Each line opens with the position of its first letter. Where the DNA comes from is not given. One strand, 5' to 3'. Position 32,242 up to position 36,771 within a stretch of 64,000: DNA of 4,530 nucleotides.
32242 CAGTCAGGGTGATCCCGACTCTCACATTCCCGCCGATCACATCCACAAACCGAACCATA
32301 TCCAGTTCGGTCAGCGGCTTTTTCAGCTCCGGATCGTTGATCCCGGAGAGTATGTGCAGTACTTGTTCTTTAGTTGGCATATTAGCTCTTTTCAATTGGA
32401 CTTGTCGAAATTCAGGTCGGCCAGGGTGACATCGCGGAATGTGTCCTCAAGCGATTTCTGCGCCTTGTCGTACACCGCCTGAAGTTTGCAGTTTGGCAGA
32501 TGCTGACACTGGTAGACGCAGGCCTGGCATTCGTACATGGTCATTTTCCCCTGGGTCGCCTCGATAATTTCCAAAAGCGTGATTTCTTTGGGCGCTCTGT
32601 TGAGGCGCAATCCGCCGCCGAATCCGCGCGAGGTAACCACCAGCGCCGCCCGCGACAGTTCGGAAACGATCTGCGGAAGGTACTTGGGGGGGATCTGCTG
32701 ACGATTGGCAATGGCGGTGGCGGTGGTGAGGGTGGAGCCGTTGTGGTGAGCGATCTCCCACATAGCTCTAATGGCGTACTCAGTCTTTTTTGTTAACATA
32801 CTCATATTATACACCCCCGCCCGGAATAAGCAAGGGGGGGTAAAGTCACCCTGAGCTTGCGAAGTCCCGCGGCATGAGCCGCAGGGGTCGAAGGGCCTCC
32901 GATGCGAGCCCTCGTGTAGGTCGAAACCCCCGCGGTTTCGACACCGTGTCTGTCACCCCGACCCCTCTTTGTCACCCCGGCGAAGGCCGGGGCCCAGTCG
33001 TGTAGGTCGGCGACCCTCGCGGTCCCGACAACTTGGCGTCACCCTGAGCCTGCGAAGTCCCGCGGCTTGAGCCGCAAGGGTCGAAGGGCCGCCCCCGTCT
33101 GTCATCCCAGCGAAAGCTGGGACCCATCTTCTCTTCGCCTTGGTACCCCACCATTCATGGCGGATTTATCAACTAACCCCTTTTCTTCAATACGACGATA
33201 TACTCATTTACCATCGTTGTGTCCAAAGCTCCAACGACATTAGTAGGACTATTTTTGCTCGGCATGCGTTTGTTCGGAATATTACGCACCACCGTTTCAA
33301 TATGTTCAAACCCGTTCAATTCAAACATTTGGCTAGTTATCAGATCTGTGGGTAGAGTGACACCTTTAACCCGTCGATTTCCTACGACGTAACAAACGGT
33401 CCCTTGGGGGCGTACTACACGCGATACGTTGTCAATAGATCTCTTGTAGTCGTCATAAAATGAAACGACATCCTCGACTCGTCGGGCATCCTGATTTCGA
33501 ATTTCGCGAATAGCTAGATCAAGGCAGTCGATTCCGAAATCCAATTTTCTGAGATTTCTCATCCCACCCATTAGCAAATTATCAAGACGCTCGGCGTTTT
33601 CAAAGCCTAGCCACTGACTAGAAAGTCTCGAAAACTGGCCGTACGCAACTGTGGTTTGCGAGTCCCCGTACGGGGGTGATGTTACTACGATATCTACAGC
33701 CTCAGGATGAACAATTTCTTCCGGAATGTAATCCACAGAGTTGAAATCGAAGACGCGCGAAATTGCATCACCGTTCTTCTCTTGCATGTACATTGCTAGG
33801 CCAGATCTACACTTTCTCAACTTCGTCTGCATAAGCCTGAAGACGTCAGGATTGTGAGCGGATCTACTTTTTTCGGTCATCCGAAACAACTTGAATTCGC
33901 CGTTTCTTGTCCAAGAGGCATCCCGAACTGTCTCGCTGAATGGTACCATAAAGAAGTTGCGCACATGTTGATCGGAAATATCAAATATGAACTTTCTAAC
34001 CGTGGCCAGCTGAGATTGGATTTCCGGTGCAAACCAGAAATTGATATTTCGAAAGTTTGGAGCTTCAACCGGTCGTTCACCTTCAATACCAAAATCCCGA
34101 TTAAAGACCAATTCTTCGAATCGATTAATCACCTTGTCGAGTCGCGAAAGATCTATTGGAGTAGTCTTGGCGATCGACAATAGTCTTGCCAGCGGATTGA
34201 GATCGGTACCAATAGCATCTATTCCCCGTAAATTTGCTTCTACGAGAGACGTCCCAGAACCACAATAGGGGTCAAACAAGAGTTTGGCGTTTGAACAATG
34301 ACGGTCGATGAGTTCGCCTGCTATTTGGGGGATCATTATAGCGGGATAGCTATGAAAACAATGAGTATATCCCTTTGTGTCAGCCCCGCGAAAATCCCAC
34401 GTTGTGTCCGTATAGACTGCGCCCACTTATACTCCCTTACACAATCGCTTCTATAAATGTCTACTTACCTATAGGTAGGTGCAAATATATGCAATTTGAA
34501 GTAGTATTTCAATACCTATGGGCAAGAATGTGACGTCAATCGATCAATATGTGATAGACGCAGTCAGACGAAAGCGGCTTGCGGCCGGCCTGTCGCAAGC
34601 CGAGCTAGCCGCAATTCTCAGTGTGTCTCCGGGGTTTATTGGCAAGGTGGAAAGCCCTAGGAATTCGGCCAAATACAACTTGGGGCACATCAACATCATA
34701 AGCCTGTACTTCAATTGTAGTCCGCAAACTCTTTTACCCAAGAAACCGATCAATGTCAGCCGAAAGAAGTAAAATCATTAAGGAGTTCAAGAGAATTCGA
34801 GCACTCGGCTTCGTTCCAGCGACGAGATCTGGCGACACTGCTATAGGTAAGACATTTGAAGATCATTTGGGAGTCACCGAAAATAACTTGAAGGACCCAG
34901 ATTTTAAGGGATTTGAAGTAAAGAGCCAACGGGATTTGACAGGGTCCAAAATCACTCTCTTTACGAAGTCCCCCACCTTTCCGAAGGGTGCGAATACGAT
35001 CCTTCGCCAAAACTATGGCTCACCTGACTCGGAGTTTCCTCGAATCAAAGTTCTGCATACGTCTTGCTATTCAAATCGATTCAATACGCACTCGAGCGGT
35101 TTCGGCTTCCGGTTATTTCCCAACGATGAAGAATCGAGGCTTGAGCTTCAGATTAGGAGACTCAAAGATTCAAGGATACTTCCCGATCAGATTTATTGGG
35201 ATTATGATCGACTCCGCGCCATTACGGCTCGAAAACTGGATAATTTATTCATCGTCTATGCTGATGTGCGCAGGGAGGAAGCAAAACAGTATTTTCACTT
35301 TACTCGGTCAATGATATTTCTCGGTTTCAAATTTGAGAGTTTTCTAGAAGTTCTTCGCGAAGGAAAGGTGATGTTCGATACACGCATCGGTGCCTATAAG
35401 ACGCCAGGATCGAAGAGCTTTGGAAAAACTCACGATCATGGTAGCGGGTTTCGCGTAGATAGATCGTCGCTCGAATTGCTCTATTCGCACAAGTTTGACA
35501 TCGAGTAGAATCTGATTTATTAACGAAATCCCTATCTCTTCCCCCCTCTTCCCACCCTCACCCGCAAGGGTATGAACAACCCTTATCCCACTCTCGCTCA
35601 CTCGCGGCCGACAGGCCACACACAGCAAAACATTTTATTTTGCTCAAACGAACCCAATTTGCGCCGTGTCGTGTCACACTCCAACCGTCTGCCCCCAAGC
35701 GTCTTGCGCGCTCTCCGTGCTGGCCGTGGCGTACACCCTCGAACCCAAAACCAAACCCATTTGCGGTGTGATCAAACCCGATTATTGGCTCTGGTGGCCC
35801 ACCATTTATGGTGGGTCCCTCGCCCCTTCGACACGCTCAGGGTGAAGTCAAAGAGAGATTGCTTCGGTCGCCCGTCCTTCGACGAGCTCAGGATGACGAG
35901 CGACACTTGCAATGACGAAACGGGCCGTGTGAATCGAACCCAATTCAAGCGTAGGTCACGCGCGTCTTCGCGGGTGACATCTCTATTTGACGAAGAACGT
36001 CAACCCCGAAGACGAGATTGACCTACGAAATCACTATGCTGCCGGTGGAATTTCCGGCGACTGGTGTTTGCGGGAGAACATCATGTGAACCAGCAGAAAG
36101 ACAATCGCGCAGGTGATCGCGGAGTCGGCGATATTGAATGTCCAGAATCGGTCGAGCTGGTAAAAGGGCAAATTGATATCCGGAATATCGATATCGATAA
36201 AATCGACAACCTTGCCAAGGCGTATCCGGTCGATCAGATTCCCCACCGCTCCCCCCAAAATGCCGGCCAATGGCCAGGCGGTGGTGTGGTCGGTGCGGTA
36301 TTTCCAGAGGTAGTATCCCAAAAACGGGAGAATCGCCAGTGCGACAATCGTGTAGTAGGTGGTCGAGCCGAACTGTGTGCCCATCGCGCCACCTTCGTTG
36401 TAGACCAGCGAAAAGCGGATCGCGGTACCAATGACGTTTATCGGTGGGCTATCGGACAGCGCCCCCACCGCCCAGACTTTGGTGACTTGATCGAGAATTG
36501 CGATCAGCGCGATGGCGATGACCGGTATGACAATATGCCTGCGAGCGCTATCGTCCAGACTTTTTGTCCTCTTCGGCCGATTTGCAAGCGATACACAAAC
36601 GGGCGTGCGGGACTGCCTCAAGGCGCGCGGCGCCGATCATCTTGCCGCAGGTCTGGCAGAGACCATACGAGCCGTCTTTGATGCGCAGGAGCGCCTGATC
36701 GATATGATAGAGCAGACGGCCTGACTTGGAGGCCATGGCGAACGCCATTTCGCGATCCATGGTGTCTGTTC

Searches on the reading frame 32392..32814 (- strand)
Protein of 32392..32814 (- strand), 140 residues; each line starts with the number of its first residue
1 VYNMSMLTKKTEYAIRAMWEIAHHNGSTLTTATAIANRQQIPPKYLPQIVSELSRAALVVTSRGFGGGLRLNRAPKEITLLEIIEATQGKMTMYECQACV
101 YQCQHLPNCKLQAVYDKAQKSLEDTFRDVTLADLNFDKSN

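Call 25: search_protein_families(library=pfam, proteins=[window:32392-32814:-], max_evalue=0.001)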
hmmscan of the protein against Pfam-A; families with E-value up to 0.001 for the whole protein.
window:32392-32814:- (140 aa): 1 family
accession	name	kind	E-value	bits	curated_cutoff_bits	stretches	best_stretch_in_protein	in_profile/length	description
PF02082.26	Rrf2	-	4.9e-36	124.2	30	1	7-134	1-129/132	Iron-dependent Transcriptional regulator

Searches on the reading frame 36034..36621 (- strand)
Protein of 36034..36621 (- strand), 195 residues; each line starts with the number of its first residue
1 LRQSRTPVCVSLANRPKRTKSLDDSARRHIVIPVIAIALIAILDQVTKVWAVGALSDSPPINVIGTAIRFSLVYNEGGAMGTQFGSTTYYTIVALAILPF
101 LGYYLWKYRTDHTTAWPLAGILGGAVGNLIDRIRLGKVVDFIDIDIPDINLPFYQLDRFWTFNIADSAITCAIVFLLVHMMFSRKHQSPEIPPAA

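Call 26: search_protein_families(library=pfam, proteins=[window:36034-36621:-], max_evalue=0.001)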
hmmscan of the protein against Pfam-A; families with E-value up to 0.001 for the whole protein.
window:36034-36621:- (195 aa): 1 family
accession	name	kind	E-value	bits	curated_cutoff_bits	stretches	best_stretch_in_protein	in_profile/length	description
PF01252.23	Peptidase_A8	-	4.9e-34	118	25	1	37-182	2-142/142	Signal peptidase (SPase) II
